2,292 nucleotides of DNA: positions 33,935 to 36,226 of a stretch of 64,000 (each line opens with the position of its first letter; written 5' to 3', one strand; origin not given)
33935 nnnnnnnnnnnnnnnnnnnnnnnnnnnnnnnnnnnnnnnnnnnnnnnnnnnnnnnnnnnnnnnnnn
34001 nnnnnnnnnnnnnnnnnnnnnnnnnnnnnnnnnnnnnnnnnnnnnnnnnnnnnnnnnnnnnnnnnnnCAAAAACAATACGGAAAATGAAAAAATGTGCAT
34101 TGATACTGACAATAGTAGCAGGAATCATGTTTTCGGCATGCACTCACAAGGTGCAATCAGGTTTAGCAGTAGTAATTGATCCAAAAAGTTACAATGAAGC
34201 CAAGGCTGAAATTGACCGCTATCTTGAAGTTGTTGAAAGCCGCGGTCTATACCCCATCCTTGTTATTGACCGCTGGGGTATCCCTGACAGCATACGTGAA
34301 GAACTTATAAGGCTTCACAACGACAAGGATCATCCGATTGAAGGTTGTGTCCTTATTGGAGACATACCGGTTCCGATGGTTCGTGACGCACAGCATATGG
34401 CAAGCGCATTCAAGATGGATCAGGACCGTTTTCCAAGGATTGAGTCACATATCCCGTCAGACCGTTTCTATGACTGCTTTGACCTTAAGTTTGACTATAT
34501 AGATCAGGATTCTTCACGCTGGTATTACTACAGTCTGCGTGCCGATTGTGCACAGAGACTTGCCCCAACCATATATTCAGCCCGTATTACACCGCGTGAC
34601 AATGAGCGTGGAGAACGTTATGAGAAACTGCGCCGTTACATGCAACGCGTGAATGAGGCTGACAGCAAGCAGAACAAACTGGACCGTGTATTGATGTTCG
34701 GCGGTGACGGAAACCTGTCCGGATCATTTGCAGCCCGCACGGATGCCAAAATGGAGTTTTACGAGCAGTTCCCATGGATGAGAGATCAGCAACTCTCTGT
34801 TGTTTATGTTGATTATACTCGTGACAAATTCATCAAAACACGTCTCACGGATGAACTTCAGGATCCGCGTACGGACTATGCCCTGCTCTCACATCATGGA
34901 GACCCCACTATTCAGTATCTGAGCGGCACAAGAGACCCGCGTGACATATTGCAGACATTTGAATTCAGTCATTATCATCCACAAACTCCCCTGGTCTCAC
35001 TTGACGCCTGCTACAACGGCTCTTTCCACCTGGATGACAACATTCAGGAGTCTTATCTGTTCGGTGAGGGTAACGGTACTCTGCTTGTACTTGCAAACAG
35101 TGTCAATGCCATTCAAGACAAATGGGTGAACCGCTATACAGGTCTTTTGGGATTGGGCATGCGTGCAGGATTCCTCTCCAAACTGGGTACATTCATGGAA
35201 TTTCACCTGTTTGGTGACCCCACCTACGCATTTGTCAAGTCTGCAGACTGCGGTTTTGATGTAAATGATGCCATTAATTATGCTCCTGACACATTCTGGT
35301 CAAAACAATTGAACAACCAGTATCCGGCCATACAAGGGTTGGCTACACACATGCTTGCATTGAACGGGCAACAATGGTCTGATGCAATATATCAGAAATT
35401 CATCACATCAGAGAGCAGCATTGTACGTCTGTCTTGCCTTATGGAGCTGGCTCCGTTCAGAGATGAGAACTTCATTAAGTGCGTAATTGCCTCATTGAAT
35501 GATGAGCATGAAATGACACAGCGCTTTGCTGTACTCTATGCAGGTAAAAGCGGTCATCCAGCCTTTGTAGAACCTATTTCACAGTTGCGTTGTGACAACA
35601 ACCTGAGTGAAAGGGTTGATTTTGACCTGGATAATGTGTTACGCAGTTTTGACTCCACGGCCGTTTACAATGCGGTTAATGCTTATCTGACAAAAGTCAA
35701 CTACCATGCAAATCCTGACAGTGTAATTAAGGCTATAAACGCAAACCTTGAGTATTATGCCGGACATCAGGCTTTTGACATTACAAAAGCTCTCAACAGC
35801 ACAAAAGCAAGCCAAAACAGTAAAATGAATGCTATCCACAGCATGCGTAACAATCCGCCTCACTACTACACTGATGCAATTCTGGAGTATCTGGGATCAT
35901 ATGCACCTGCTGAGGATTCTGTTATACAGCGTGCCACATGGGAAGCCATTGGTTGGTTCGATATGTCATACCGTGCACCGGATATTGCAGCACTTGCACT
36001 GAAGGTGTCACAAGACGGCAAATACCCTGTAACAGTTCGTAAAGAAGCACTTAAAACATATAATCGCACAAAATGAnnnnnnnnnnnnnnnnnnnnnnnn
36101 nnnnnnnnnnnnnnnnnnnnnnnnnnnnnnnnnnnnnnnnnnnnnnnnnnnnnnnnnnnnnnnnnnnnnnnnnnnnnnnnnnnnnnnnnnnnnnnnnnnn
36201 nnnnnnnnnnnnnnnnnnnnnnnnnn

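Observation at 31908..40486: Fourfold tandem array of about 700-aa lipoproteins with a conserved clan-CD-like His/Cys dyad and HEAT-like tail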

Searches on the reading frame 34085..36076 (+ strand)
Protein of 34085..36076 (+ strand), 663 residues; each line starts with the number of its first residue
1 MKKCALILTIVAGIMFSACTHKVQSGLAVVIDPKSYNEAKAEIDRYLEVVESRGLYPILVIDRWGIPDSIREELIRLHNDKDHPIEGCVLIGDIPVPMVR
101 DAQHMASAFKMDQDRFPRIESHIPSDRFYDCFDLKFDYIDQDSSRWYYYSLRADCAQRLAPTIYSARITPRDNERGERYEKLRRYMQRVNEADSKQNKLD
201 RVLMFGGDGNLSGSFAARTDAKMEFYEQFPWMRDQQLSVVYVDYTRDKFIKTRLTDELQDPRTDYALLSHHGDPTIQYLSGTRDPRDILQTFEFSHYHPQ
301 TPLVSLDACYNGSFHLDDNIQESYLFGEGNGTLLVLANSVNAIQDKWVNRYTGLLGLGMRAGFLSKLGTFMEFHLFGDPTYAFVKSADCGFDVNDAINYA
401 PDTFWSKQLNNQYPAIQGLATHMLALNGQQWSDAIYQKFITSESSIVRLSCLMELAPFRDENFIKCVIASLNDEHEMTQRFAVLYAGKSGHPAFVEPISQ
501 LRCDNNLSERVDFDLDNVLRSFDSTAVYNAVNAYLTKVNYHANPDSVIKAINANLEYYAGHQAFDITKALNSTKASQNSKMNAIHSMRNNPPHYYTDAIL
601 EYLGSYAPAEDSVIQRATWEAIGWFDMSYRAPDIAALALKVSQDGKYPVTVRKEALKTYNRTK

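Call 3: search_protein_families(library=pfam, proteins=[window:34085-36076:+], max_evalue=1)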
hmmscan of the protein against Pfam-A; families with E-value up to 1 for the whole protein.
window:34085-36076:+ (663 aa): 1 family
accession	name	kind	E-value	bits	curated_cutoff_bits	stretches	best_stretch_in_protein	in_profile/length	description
PF13646.12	HEAT_2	-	3.4e-06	27.7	27.7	1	436-500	5-69/88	HEAT repeats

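Call 4: search_protein_families(library=ncbifam, proteins=[window:34085-36076:+], max_evalue=1)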
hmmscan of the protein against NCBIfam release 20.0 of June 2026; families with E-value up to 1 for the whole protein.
window:34085-36076:+ (663 aa): 0 families

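Call 12: search_protein_families(library=pfam, alignment_id=A2, max_evalue=0.1)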
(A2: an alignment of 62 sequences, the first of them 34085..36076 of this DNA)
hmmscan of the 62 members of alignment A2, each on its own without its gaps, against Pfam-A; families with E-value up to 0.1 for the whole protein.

A. member 1, window:34085-36076:+ (663 aa): 1 family
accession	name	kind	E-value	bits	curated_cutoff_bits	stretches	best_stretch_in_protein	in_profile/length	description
PF13646.12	HEAT_2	-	3.4e-06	27.7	27.7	1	436-500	5-69/88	HEAT repeats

B. families by the number of members that match (of 62 scanned): 14 families
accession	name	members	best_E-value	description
PF13646.12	HEAT_2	62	5.6e-12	HEAT repeats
PF01364.23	Peptidase_C25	18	1.5e-09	Peptidase family C25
PF08139.17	LPAM_1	5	0.018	Prokaryotic membrane lipoprotein lipid attachment site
PF09216.15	Pfg27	2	0.0078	Pfg27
PF01658.22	Inos-1-P_synth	1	0.013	Myo-inositol-1-phosphate synthase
PF04286.17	DUF445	1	0.02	Protein of unknown function (DUF445)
PF24447.1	RE_BanI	1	0.023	Type II restriction enzyme BanI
PF06437.16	ISN1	1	0.032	IMP-specific 5'-nucleotidase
PF09258.16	Glyco_transf_64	1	0.04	Glycosyl transferase family 64 domain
PF18731.6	HEPN_Swt1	1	0.059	Swt1-like HEPN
PF10130.15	PIN_2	1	0.059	PIN domain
PF19102.7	DUF5789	1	0.074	Family of unknown function (DUF5789)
PF00839.22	Cys_rich_FGFR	1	0.087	Cysteine rich repeat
PF13150.11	TraL_transposon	1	0.1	Conjugative transposon protein TraL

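Call 14: find_related_loci(query=A2, collection=genome_contigs, flank=10000)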
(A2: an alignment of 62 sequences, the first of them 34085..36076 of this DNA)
Query A2 (663 aa) in genome_contigs; peptide patterns used: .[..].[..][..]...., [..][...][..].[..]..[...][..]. (x = any residue, [..] = any of these).
599 stretches matched a pattern (row limit reached: there are more); 544 encode a relative of the query (tblastn E <= 1e-3); the best 80 are kept; 75 distinct loci.
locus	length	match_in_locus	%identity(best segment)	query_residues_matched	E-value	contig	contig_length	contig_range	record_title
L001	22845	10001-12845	81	1-663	0e+0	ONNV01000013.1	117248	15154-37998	uncultured Prevotellaceae bacterium isolate RUG476 genome assembly, contig: scaffold_602, whole genome shotgun sequence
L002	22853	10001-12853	80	1-663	0e+0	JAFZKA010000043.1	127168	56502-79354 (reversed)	MAG: Bacteroidaceae bacterium isolate RGIG7837 Water_buffalos_Reticulum-4__c364331, whole genome shotgun sequence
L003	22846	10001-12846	80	1-663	0e+0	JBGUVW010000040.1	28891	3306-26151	MAG: Bacteroidaceae bacterium isolate ruminal_MAG_91 ruminal_MAG_91_contig_0040, whole genome shotgun sequence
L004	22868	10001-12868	80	1-663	0e+0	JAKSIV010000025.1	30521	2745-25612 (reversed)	MAG: Bacteroidaceae bacterium isolate Horse_feces30 MAG030_25, whole genome shotgun sequence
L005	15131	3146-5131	77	1-663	0e+0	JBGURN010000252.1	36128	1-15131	MAG: Bacteroidaceae bacterium isolate ruminal_MAG_115 ruminal_MAG_115_contig_0252, whole genome shotgun sequence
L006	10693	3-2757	80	1-663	0e+0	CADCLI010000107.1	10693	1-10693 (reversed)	MAG: uncultured Bacteroidales bacterium isolate RUG14751 genome assembly, contig: RUG14751_asm_107, whole genome shotgun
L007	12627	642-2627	77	1-663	0e+0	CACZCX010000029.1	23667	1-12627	MAG: uncultured Bacteroidales bacterium isolate RUG12511 genome assembly, contig: RUG12511_asm_29, whole genome shotgun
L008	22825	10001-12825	64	1-661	0e+0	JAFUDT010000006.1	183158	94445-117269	MAG: Bacteroidales bacterium isolate RGIG4402 Roe_deer_Omasum-2__c1142, whole genome shotgun sequence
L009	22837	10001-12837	63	1-663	0e+0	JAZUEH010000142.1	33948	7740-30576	MAG: Bacteroidaceae bacterium isolate T1900045300_TH20190070.MAGScoT_cleanbin_000028 SGB_6139_k141_730159, whole genome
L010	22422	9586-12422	63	1-663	0e+0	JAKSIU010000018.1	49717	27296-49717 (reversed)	MAG: Bacteroidaceae bacterium isolate Horse_feces29 MAG029_18, whole genome shotgun sequence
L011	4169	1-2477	73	1-663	0e+0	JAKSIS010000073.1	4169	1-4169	MAG: Bacteroidaceae bacterium isolate Horse_feces27 MAG027_73, whole genome shotgun sequence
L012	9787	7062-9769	68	6-663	0e+0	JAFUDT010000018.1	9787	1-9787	MAG: Bacteroidales bacterium isolate RGIG4402 Roe_deer_Omasum-2__c370528, whole genome shotgun sequence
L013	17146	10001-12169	50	3-663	0e+0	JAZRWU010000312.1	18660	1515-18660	MAG: Bacteroidales bacterium isolate T1900044951_TA20190004.MAGScoT_cleanbin_000060 SGB_3671_k141_125914, whole genome s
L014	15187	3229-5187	63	14-662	0e+0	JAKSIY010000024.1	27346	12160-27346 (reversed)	MAG: Bacteroidaceae bacterium isolate Horse_feces33 MAG033_24, whole genome shotgun sequence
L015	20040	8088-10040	65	18-663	0e+0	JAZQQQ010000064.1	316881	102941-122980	MAG: Bacteroidaceae bacterium isolate T1900045236_TH20190006.MAGScoT_cleanbin_000005 SGB_5467_k141_1776820, whole genome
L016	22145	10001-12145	37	7-661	5e-146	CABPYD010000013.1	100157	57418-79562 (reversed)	MAG TPA_asm: uncultured Odoribacter sp. isolate MGYG-HGUT-00343 genome assembly, contig: GUT_GENOME007443_13, whole geno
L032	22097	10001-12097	36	19-661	1e-121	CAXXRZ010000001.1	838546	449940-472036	MAG: uncultured Draconibacterium sp. isolate e6f8527d-8532-42de-a18c-3e25f3ade8e3 genome assembly, contig: contig_1, who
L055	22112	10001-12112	34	14-661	4e-113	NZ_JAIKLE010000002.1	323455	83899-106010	Maribellus maritimus strain 5E3 scaffold_2_length=323456, whole genome shotgun sequence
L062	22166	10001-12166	33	1-663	2e-117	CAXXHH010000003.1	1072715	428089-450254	MAG: Prolixibacteraceae bacterium isolate 9dafeae9-995d-4582-b1cb-baaad5d3516c genome assembly, contig: contig_3, whole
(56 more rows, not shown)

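Call 17: predict_structure(alignment_id=A2)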
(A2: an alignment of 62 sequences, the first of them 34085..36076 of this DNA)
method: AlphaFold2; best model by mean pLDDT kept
length: 663 residues; sequences in the alignment: 62
mean_pLDDT: 89.0   pTM: 0.89
mean pLDDT of the five models: 89.0, 88.0, 86.8, 86.6, 85.2
residues with pLDDT >= 90: 442; 70-90: 168; 50-70: 40; < 50: 13
segments of 3 or more residues with pLDDT < 50: 17-19, 274-283
pLDDT, mean of each block of 10 residues (from residue 1): 72 59 88 98 98 97 93 98 97 94 83 80 93 96 88 93 96 91 98 95 74 70 92 85 73 88 88 45 55 86 85 76 92 92 76 97 93 95 97 96 98 98 95 98 97 95 98 93 95 96 88 91 96 91 91 93 84 85 85 93 84 90 93 97 93 95 92
secondary structure, 60 per line:
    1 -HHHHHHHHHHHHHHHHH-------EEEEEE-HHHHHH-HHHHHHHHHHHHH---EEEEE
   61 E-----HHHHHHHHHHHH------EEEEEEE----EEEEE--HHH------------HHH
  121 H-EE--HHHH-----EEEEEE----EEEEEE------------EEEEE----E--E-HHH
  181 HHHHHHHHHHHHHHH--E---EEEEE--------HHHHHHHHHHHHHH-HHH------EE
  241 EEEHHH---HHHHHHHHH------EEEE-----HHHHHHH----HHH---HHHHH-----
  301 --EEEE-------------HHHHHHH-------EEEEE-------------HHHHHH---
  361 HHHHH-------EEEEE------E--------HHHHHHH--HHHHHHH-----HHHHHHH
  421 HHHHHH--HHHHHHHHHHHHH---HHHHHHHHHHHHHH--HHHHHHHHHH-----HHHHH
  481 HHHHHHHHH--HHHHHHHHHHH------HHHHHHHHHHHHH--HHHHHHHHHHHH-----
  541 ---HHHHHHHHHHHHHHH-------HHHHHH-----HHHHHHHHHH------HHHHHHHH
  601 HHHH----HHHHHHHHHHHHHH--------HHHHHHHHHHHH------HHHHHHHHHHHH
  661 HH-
elements in order: H2-18 E26-31 H33-38 H40-52 E56-61 H67-78 E85-91 E96-100 H118-121 H127-130 E136-141 E146-151 E164-168 H178-195 E202-206 H215-228 E239-243 H250-258 E265-268 H274-280 H291-295 E303-306 H320-326 E334-338 H352-357 H361-365 E373-377 H393-399 H402-408 H414-426 H429-441 H445-458 H461-470 H476-489 H492-502 H509-521 H524-535 H544-558 H566-571 H577-586 H593-604 H609-622 H631-642 H649-662

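Call 22: fold_search(model_id=the predicted structure, library=pdb)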
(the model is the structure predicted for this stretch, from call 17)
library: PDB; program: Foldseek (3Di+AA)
matches with E <= 10: 1088; with E <= 0.001: 29
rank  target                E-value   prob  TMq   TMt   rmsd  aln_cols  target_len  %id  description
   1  4ief_D                4.3e-08  1.00  0.37  0.56   5.5       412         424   14  Complex of Porphyromonas gingivalis RgpB pro- and mature domains (released 2013-04-10)
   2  1cvr                  5.0e-08  1.00  0.37  0.55   5.5       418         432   13  Crystal structure of the Arg specific cysteine proteinase gingipain R (RGPB) (released 2000-03-01)
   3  4ief_B                4.4e-07  1.00  0.37  0.57   5.1       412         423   13  Complex of Porphyromonas gingivalis RgpB pro- and mature domains (released 2013-04-10)
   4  7z0g_C                1.6e-05  1.00  0.18  0.48  12.1       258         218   17  CPAP:TUBULIN:IE5 ALPHAREP COMPLEX P1 SPACE GROUP (released 2022-04-13)
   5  7z0g_T                2.0e-05  1.00  0.18  0.48  12.1       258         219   17  CPAP:TUBULIN:IE5 ALPHAREP COMPLEX P1 SPACE GROUP (released 2022-04-13)
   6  6fsq                  3.0e-05  1.00  0.23  0.35   7.7       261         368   16  Structure of A3_bGFPD, an artificial bi-domain protein based on two different alphaRep domains : A3 and a GFP binding do (released 2018-08-08)
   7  7p0h_A                4.9e-05  1.00  0.18  0.27  11.2       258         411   18  Crystal structure of Helicobacter pylori ComF fused to an artificial alphaREP crystallization helper(named B2) (released 2022-04-06)
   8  7q1f_T                6.2e-05  1.00  0.18  0.48  12.0       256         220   17  CPAP:TUBULIN:IE5 ALPHAREP COMPLEX (released 2022-04-20)
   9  6bzx_A                6.5e-05  1.00  0.19  0.40  12.4       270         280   18  Structure of the artificial complex alpha-Rep/Octarellin V.1 crystallized by counter diffusion in a capillary (released 2019-01-09)
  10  4zv6_A                6.9e-05  1.00  0.18  0.39  13.8       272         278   16  Crystal structure of the artificial alpharep-7 octarellinV.1 complex (released 2016-05-25)
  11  4d4z_A                1.2e-04  1.00  0.17  0.34  14.3       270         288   17  STRUCTURE OF HUMAN DEOXYHYPUSINE HYDROXYLASE in complex with glycerol (released 2015-04-15)
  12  6gwc_C                1.4e-04  1.00  0.18  0.49  12.0       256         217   17  Tubulin:iE5 alphaRep complex (released 2019-01-30)
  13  4d4z_B                1.9e-04  1.00  0.16  0.34  15.1       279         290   16  STRUCTURE OF HUMAN DEOXYHYPUSINE HYDROXYLASE in complex with glycerol (released 2015-04-15)
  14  7q1f_C                1.9e-04  1.00  0.18  0.49  12.2       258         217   17  CPAP:TUBULIN:IE5 ALPHAREP COMPLEX (released 2022-04-20)
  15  7q1e_C                2.0e-04  1.00  0.19  0.65   4.8       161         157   22  CPAP:TUBULIN:IIH5 ALPHAREP COMPLEX (released 2022-04-13)
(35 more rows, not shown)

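Call 64: search_protein_families(library=pfam, proteins=[L055:12319-13965:+, L055:14835-16442:+, L016:12255-12815:+, L016:12829-13359:+, L032:12256-13119:+, L032:13123-14418:+, L062:12190-13074:+, L062:13082-13747:+, L062:13753-14985:+, L062:15228-16892:+], max_evalue=0.001)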
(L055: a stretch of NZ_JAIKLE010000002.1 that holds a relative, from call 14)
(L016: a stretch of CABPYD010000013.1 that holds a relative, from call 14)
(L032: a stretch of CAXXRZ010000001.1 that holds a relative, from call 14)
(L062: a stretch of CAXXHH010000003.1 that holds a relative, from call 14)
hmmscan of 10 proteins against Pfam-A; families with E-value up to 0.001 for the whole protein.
L055:12319-13965:+ (549 aa): 1 family
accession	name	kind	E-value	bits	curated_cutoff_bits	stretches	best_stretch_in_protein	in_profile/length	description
PF13905.12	Thioredoxin_8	-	9e-06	26.4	27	1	433-525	1-93/94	Thioredoxin-like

L055:14835-16442:+ (536 aa): 2 families
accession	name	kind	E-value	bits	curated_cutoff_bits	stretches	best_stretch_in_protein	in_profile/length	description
PF02775.26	TPP_enzyme_C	-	1.6e-15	57.6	21.9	1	380-513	1-149/151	Thiamine pyrophosphate enzyme, C-terminal TPP binding domain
PF01855.24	POR_N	-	1.8e-14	54.5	27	1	15-175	2-165/231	Pyruvate flavodoxin/ferredoxin oxidoreductase, thiamine diP-bdg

L016:12255-12815:+ (187 aa): 1 family
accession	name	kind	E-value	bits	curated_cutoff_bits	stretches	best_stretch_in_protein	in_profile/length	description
PF00886.24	Ribosomal_S16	-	5.1e-28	97.2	27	1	9-67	1-62/62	Ribosomal protein S16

L016:12829-13359:+ (177 aa): 3 families
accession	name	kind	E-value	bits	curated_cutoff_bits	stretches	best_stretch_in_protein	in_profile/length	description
PF24986.1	PRC_RimM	-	2.6e-14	53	27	1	108-173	3-69/69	RimM PRC barrel domain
PF01782.24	RimM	-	3.4e-11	43.7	23.5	1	10-92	2-83/84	RimM N-terminal domain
PF05239.21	PRC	-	0.00019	21.8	21.2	1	104-171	4-75/78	PRC-barrel domain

L032:12256-13119:+ (288 aa): 0 families

L032:13123-14418:+ (432 aa): 2 families
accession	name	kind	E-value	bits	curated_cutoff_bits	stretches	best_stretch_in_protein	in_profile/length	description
PF13520.12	AA_permease_2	-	7e-52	177.2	27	1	13-406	5-409/427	Amino acid permease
PF00324.27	AA_permease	-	1.4e-28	100.3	24.6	1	17-406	5-425/470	Amino acid permease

L062:12190-13074:+ (295 aa): 3 families
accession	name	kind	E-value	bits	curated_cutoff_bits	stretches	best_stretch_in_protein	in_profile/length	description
PF00005.33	ABC_tran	-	3e-21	76.9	25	1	21-156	2-134/137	ABC transporter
PF13304.12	AAA_21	-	6.2e-10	40.1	27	1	127-187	234-297/304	AAA domain, putative AbiEii toxin, Type IV TA system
PF02463.25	SMC_N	-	2.4e-06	27.6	40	1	32-190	26-198/220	RecF/RecN/SMC N terminal domain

L062:13082-13747:+ (222 aa): 0 families

L062:13753-14985:+ (411 aa): 1 family
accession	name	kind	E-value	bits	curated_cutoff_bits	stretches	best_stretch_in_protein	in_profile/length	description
PF16149.10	DUF4857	-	1.9e-87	293.4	25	1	37-296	1-263/270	Domain of unknown function (DUF4857)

L062:15228-16892:+ (555 aa): 4 families
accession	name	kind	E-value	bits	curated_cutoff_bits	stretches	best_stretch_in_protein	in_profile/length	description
PF00733.27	Asn_synthase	-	2.1e-91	307.7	21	2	213-367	2-142/354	Asparagine synthase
PF13537.11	GATase_7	-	1.6e-43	148.1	25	1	48-166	1-122/123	Glutamine amidotransferase domain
PF13522.11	GATase_6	-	3.6e-39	134.2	27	1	33-161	1-130/130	Glutamine amidotransferase domain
PF12481.13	DUF3700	-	2.4e-10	40.7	27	1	114-186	125-197/228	Aluminium induced protein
